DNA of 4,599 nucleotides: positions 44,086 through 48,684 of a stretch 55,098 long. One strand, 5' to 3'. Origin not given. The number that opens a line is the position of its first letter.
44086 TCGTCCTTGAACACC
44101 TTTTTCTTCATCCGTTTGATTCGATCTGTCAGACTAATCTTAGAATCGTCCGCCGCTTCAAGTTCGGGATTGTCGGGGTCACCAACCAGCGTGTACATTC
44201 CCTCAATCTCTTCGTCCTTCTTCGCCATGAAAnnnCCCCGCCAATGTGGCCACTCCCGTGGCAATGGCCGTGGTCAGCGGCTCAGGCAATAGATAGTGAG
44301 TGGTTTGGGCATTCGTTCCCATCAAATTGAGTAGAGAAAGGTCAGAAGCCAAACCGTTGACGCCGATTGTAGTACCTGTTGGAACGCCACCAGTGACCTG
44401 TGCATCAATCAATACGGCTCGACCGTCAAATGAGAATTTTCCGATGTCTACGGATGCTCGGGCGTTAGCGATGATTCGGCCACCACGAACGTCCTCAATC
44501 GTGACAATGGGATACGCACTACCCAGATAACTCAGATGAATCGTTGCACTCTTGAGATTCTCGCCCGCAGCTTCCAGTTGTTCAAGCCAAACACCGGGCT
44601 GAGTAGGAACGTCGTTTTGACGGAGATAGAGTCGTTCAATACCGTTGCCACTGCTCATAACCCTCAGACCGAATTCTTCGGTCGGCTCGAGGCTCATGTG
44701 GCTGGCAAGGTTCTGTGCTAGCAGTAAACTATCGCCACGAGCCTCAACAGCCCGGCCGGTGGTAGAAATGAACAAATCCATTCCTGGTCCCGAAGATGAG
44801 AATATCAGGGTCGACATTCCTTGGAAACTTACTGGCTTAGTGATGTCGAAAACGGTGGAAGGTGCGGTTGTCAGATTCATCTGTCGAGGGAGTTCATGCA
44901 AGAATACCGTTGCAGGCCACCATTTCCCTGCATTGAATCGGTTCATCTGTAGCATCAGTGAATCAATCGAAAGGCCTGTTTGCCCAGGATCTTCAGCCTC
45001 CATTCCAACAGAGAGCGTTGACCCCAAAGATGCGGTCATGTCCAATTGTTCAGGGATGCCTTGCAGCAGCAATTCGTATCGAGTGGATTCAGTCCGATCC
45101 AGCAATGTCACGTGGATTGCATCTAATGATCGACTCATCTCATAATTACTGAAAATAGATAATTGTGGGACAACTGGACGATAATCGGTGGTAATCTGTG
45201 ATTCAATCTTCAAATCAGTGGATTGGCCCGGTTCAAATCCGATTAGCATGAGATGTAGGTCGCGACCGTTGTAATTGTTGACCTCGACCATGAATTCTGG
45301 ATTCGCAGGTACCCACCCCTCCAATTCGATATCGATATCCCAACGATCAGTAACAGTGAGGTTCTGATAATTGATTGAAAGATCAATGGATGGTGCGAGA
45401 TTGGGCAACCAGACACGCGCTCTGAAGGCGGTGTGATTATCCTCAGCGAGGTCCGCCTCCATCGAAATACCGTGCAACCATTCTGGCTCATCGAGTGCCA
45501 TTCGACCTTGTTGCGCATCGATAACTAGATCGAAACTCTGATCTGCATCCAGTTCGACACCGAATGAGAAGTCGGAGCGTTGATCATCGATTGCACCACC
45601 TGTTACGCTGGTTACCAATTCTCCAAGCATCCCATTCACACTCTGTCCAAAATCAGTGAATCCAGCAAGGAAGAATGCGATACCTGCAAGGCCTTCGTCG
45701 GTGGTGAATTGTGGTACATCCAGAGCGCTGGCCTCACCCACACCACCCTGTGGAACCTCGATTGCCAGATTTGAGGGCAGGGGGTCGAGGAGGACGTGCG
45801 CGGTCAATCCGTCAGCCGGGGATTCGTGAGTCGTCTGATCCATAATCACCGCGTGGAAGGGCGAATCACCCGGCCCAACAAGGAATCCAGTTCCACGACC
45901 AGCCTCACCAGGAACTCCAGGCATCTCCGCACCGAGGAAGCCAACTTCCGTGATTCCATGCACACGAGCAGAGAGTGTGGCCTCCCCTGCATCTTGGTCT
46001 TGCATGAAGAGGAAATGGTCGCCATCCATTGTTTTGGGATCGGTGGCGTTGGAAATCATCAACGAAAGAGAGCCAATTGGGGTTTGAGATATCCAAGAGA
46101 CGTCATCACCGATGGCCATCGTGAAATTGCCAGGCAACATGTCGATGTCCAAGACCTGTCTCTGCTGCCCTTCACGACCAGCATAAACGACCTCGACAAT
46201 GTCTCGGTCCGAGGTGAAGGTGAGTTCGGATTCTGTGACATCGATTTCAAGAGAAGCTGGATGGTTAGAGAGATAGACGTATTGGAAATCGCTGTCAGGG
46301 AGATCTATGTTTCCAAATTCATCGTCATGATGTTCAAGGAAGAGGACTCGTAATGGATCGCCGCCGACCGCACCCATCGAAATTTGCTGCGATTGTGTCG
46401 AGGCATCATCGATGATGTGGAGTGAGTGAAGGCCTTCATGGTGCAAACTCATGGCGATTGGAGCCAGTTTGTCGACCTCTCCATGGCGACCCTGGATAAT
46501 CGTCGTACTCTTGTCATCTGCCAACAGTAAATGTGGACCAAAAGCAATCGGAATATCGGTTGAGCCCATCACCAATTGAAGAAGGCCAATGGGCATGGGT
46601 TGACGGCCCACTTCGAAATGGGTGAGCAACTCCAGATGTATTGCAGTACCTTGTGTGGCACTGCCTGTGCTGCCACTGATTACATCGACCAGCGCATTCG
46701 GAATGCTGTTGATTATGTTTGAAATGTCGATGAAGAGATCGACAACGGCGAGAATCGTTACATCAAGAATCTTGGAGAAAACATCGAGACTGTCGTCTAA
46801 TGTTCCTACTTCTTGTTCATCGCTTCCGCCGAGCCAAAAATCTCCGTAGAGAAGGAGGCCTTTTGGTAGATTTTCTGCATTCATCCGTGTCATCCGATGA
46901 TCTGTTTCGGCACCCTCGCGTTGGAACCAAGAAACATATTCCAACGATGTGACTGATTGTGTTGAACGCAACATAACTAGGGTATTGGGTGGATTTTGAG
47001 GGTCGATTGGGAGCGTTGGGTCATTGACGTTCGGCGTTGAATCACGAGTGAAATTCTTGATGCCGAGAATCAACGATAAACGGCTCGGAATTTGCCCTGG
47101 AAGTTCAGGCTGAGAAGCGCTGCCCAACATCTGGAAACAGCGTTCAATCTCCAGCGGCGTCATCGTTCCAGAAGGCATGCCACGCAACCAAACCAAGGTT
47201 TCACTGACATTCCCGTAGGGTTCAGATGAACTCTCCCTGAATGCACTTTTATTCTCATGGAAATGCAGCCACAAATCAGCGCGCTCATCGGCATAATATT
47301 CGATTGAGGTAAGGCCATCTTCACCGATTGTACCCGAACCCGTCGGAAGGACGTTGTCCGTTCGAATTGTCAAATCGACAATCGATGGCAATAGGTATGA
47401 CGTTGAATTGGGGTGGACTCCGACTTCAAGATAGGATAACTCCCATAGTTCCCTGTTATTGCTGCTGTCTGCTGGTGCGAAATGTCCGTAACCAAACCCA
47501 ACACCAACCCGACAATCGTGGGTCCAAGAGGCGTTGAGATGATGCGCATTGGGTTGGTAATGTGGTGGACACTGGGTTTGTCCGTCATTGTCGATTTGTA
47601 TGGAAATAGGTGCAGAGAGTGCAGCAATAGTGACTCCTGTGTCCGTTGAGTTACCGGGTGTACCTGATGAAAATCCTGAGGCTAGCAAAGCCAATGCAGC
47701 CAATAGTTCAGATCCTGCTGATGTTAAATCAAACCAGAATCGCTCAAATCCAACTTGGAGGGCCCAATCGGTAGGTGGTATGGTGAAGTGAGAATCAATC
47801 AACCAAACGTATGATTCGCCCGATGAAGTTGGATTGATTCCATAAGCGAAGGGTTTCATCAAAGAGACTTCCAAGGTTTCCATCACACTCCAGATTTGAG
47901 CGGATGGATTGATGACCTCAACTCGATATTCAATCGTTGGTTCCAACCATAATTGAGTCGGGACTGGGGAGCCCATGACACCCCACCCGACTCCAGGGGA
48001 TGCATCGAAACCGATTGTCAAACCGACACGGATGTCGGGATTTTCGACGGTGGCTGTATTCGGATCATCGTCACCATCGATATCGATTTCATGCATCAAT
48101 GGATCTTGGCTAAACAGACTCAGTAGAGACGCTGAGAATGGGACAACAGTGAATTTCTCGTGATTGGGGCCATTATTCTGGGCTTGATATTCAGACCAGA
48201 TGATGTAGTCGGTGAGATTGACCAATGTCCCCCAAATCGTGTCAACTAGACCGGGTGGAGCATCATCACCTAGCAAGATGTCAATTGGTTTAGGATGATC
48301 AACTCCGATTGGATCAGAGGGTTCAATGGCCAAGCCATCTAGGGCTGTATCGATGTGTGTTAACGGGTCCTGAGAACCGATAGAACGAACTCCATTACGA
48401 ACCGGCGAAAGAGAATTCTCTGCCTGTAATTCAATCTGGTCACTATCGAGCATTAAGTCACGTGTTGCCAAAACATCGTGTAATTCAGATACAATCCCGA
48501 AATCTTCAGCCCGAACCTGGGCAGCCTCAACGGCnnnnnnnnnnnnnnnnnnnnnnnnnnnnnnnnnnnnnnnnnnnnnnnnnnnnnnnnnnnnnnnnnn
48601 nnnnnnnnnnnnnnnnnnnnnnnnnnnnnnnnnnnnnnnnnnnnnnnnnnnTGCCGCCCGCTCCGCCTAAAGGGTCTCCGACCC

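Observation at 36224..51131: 15-kb co-directional operon of five giant surface proteins built around an S8 protease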

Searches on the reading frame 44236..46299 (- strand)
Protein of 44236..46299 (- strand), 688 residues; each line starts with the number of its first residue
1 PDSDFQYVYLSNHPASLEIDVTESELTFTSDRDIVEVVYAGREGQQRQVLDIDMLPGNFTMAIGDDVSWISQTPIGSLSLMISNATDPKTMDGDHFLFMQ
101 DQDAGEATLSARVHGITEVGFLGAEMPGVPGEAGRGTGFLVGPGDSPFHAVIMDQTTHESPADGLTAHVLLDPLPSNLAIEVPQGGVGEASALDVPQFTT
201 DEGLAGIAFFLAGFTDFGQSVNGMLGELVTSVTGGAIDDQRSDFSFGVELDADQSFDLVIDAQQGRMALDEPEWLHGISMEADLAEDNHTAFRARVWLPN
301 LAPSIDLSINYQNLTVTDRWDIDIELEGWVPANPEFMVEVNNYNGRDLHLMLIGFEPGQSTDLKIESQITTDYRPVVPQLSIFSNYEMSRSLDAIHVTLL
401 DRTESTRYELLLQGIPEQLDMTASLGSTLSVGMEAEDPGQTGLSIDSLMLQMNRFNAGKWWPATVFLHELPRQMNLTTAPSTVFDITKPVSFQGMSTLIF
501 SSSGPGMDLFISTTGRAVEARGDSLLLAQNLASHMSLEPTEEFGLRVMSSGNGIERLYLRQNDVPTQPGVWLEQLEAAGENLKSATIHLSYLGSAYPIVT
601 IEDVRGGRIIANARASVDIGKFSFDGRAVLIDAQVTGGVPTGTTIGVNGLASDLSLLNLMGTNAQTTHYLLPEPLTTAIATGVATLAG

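Call 65: predict_structure(alignment_id=A9)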
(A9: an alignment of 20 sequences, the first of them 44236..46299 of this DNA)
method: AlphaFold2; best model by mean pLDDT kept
length: 688 residues; sequences in the alignment: 20
mean_pLDDT: 79.1   pTM: 0.74
mean pLDDT of the five models: 79.1, 76.3, 73.6, 73.6, 69.0
residues with pLDDT >= 90: 211; 70-90: 318; 50-70: 100; < 50: 59
segments of 3 or more residues with pLDDT < 50: 236-241, 631-665, 681-688
pLDDT, mean of each block of 10 residues (from residue 1): 74 81 85 88 86 90 82 90 91 91 89 89 77 78 86 89 89 88 63 59 58 71 71 51 65 88 89 91 86 90 82 81 90 92 90 92 92 85 92 94 89 94 90 84 89 87 93 90 66 77 92 78 88 90 85 89 68 80 83 65 76 71 59 40 36 36 46 50 44
secondary structure, 60 per line:
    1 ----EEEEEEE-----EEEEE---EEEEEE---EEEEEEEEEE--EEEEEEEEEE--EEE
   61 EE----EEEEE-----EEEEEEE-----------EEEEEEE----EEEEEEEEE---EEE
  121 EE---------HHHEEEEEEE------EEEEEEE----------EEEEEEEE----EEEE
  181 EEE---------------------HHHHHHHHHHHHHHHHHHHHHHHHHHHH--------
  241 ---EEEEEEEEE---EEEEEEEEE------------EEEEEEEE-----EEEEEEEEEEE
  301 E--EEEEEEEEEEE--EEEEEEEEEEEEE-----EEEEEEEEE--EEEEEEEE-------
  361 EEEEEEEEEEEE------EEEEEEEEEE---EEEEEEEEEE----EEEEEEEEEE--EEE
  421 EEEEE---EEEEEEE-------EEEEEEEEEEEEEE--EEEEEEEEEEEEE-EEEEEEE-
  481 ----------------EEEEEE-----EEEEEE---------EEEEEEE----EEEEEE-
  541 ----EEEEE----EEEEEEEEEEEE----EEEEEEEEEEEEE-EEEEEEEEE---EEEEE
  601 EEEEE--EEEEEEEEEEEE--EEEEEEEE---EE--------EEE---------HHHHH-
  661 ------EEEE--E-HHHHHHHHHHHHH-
elements in order (helices of 4 or more, strands of 3 or more residues): E5-11 E17-21 E25-30 E34-43 E46-55 E58-62 E67-71 E77-83 E95-101 E106-114 E118-122 E135-141 E148-154 E165-172 E177-183 H205-232 E244-252 E256-264 E277-284 E290-301 E304-314 E317-329 E335-343 E346-353 E361-372 E379-388 E392-401 E406-415 E418-425 E429-435 E443-456 E459-471 E473-479 E497-502 E508-513 E523-529 E534-539 E545-549 E554-565 E570-582 E584-592 E596-605 E608-619 E622-629 E643-645 H655-659 E667-670 H675-687

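Call 74: fold_search(model_id=the predicted structure, library=pdb)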
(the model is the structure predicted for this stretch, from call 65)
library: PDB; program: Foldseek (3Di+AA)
matches with E <= 10: 342; with E <= 0.001: 0
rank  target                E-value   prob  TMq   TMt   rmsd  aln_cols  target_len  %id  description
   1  9a30_MODEL_1_A        3.3e-03  0.30  0.11  0.12  32.6       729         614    8  Model of E. coli btuB by in-cell photo-crosslinking MS and deep learning (released 2023-02-24)
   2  8h1s_A                4.3e-03  0.09  0.09  0.08  31.0       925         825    7  Crystal structure of apo-LptDE complex (released 2023-10-11)
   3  5fq7_B                5.2e-03  0.12  0.10  0.08  34.6       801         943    7  Crystal structure of the SusCD complex BT2261-2264 from Bacteroides thetaiotaomicron (released 2016-12-21)
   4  8h1r_D                7.3e-03  0.10  0.10  0.09  29.5       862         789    7  Crystal structure of LptDE-YifL complex (released 2023-10-25)
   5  1qjq_A                1.3e-02  0.09  0.10  0.09  34.4       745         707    8  FERRIC HYDROXAMATE RECEPTOR FROM ESCHERICHIA COLI (FHUA) (released 2000-06-05)
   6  9kn3_A                1.3e-02  0.07  0.09  0.08  29.3       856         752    8  Cryo-EM structure of LptDEM complex from Escherichia coli (released 2025-07-23)
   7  9a2z_MODEL_1_A        1.5e-02  0.10  0.10  0.10  34.6       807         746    7  Model of E. coli FepA by in-cell photo-crosslinking MS and deep learning (released 2023-02-24)
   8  8h1s_C                1.6e-02  0.08  0.10  0.09  31.7       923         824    8  Crystal structure of apo-LptDE complex (released 2023-10-11)
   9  6r2q_B                2.2e-02  0.08  0.11  0.11  33.1       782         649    8  Structure of the Mtr complex (released 2020-04-22)
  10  7zgx_A                2.9e-02  0.07  0.11  0.09  28.4       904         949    7  S-layer Deinoxanthin Binding Complex, C1 symmetry (released 2022-07-13)
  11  6i97_B                2.9e-02  0.06  0.08  0.07  33.5       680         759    9  Structure of the ferrioxamine B transporter FoxA from Pseudomonas aeruginosa in complex with ferrioxamine B and a C-te (released 2019-08-28)
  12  6h7v_A                3.1e-02  0.06  0.08  0.08  33.6       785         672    8  Crystal structure of BauA, the Ferric preacinetobactin receptor from Acinetobacter baumannii (released 2018-10-10)
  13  1nqg                  4.0e-02  0.20  0.12  0.14  31.4       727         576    7  OUTER MEMBRANE COBALAMIN TRANSPORTER (BTUB) FROM E. COLI, WITH BOUND CALCIUM (released 2003-04-29)
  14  1nqe                  4.2e-02  0.11  0.10  0.12  31.1       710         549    7  OUTER MEMBRANE COBALAMIN TRANSPORTER (BTUB) FROM E. COLI (released 2003-04-29)
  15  8h1r_A                4.2e-02  0.06  0.10  0.09  29.4       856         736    6  Crystal structure of LptDE-YifL complex (released 2023-10-25)
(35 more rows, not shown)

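Call 104: fold_search(model_id=the predicted structure, library=viral)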
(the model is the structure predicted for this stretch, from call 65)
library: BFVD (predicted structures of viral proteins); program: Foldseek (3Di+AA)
matches with E <= 10: 218; with E <= 0.001: 0
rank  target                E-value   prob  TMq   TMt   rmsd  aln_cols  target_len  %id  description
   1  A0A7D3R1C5            6.1e-03  0.08  0.09  0.07  28.1       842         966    6  Zinc finger RING/FYVE/PHD-type protein [Fadolivirus FV1/VV64]
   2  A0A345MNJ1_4          6.4e-03  0.07  0.08  0.05  34.1       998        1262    7  (no name in the UniProt tables at hand)
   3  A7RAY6                1.1e-02  0.06  0.07  0.06  32.4       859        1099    7  (no name in the UniProt tables at hand)
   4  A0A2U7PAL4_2          4.0e-02  0.08  0.12  0.10  28.4       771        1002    7  (no name in the UniProt tables at hand)
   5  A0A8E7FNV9            5.1e-02  0.08  0.10  0.06  24.8       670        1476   10  (no name in the UniProt tables at hand)
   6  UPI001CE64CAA         7.8e-02  0.08  0.11  0.10  26.4       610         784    9  (no name look-up for this kind of identifier)
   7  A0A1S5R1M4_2          8.1e-02  0.03  0.08  0.07  37.8       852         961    6  Putative tail fiber protein [Pseudomonas phage phiPMW]
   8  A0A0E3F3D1            8.1e-02  0.03  0.05  0.04  34.2       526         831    8  Phage tail collar domain-containing protein [Synechococcus phage ACG-2014e]
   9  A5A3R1                3.2e-01  0.02  0.08  0.06  38.5       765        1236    8  (no name in the UniProt tables at hand)
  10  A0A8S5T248            3.5e-01  0.01  0.06  0.06  35.5       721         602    8  Uncharacterized protein [Siphoviridae sp. cteEJ17]
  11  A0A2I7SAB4            3.9e-01  0.06  0.11  0.17  20.1       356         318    8  (no name in the UniProt tables at hand)
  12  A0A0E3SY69            3.9e-01  0.01  0.05  0.04  39.8       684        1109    7  (no name in the UniProt tables at hand)
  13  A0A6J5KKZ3            4.2e-01  0.02  0.10  0.07  31.9       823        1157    9  Uncharacterized protein [uncultured Caudovirales phage]
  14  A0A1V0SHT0            4.4e-01  0.04  0.09  0.10  21.8       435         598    8  prolyl oligopeptidase [Klosneuvirus KNV1]
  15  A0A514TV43            5.1e-01  0.02  0.07  0.05  24.9       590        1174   10  Uncharacterized protein [Aeromonas phage PS1]
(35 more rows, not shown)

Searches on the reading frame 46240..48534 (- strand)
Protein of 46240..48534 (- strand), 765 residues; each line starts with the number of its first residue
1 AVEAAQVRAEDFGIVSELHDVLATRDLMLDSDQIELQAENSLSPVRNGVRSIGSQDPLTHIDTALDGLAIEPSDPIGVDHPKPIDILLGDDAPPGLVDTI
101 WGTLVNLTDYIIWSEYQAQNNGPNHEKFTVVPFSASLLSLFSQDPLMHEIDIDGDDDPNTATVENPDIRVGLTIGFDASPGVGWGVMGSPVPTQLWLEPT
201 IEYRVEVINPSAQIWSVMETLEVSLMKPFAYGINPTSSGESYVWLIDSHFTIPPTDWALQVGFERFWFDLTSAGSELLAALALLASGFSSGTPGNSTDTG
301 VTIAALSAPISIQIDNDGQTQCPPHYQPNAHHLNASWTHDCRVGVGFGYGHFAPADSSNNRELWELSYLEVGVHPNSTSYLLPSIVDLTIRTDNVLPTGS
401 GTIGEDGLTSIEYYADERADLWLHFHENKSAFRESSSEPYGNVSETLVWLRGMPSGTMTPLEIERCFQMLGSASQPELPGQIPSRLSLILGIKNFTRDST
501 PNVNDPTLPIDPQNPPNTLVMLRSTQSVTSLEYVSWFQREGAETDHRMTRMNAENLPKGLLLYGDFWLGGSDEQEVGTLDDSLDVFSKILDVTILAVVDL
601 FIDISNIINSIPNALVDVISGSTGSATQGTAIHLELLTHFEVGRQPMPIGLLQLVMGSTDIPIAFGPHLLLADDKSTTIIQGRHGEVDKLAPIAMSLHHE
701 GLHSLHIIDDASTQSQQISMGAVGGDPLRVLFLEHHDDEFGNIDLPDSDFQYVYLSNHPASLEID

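Call 56: predict_structure(alignment_id=A7)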
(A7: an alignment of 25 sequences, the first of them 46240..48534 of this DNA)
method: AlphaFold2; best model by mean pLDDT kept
length: 765 residues; sequences in the alignment: 25
mean_pLDDT: 73.3   pTM: 0.74
mean pLDDT of the five models: 73.3, 73.0, 70.8, 69.7, 67.3
residues with pLDDT >= 90: 90; 70-90: 387; 50-70: 208; < 50: 80
segments of 3 or more residues with pLDDT < 50: 1-11, 135-140, 283-305, 395-403, 570-587, 624-627
pLDDT, mean of each block of 10 residues (from residue 1): 37 56 59 68 58 59 80 76 73 57 59 88 83 51 69 74 80 67 64 67 86 88 83 62 85 88 67 51 43 36 54 82 85 78 86 76 80 89 89 52 59 92 85 66 86 92 83 54 85 73 68 77 91 88 86 92 77 40 50 64 71 71 53 82 76 90 89 86 83 86 85 76 82 86 83 76 77
secondary structure, 60 per line:
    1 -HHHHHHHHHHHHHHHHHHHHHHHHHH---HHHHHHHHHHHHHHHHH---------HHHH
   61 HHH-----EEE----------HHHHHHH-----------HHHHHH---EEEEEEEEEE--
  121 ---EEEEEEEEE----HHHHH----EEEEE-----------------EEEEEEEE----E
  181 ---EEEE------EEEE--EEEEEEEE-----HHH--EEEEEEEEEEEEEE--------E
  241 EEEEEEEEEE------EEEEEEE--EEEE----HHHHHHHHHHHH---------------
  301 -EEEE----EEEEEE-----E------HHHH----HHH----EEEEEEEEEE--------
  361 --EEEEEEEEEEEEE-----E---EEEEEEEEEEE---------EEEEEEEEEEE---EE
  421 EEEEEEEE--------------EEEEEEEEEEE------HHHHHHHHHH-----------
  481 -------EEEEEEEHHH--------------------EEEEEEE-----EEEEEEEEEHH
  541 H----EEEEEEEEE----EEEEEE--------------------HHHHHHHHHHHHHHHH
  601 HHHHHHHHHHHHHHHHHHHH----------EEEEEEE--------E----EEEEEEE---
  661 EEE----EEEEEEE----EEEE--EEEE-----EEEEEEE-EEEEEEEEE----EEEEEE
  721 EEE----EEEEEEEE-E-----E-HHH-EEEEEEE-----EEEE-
elements in order (helices of 4 or more, strands of 3 or more residues): H2-27 H31-47 H57-63 E69-71 H82-88 H100-105 E109-118 E124-132 H137-141 E146-150 E168-175 E184-187 E194-197 E200-207 E218-231 E240-250 E257-263 E266-269 H274-285 E302-305 E310-315 H328-331 E343-352 E363-375 E385-395 E405-415 E419-428 E443-453 H460-469 E488-494 E518-524 E530-538 E546-554 E559-564 H585-620 E631-637 E651-657 E661-663 E668-674 E679-682 E685-688 E694-700 E702-710 E715-723 E728-735 E749-755 E761-764

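Call 61: fold_search(model_id=the predicted structure, library=pdb)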
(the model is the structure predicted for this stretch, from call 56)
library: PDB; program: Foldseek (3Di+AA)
matches with E <= 10: 440; with E <= 0.001: 1
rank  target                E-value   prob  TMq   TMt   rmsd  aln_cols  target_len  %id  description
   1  9fw9_D                4.9e-04  0.08  0.07  0.08  27.1       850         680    9  Cryo-EM structure of the type 1 pilus assembly platform as part of the FimA-bound chaperone-usher pilus complex (FimDH (released 2025-06-04)
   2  3rfz_B                1.3e-03  0.08  0.07  0.07  26.2       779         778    7  Crystal structure of the FimD usher bound to its cognate FimC:FimH substrate (released 2011-06-01)
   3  9fxb_D                1.0e-02  0.06  0.09  0.10  28.9       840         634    7  Cryo-EM structure of the type 1 pilus assembly platform as part of the FimI-bound chaperone-usher pilus complex (FimDH (released 2025-06-04)
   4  7lhg_C                2.0e-02  0.05  0.10  0.10  34.8       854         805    9  Cryo-EM structure of E. coli P pilus tip assembly intermediate PapC-PapD-PapK-PapG in the first conformation (released 2021-08-11)
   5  4zgv_A                2.0e-02  0.03  0.08  0.08  31.2       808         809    6  The Crystal Structure of the Ferredoxin Receptor FusA from Pectobacterium atrosepticum SCRI1043 (released 2016-08-31)
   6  9bog_D                2.4e-02  0.04  0.09  0.09  29.8       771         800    6  Structural basis for adhesin secretion by the outer-membrane usher in type 1 pili (released 2024-10-09)
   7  9fy9_D                3.5e-02  0.04  0.09  0.09  30.2       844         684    7  Cryo-EM structure of the type 1 chaperone-usher pilus FimD-tip complex (FimDHGFC) - Conformer 1 (released 2025-06-04)
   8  5m9b                  7.7e-02  0.02  0.07  0.08  30.0       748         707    8  Crystal structure of the ferric enterobactin receptor (PfeA) from Pseudomonas aeruginosa (released 2018-02-21)
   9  5mzs                  7.7e-02  0.02  0.07  0.07  30.1       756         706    8  Crystal structure of the ferric enterobactin receptor (PfeA) mutant (R480A_Q482A) from Pseudomonas aeruginosa (released 2018-02-14)
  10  9a2z_MODEL_1_A        8.1e-02  0.02  0.08  0.08  27.3       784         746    8  Model of E. coli FepA by in-cell photo-crosslinking MS and deep learning (released 2023-02-24)
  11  2r88_A                8.5e-02  0.06  0.08  0.13  27.9       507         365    8  Crystal structure of the long-chain fatty acid transporter FadL mutant delta S3 kink (released 2008-09-23)
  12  8bo2_A                8.5e-02  0.02  0.08  0.08  27.7       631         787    8  BAM-EspP complex structure with BamA-S425C/EspP-S1299C mutations in nanodisc (released 2023-04-26)
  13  1kmp                  8.5e-02  0.02  0.07  0.08  27.9       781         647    6  Crystal structure of the Outer Membrane Transporter FecA Complexed with Ferric Citrate (released 2002-03-06)
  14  9fxs_D                1.0e-01  0.02  0.07  0.08  27.4       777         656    6  Cryo-EM structure of the type 1 pilus complex including pilus rod and FimI-bound assembly platform after incorporation (released 2025-06-04)
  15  6ehb_C                1.1e-01  0.03  0.07  0.12  22.9       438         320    6  OmpU, an outer membrane protein, of Vibrio cholerae (released 2018-04-25)
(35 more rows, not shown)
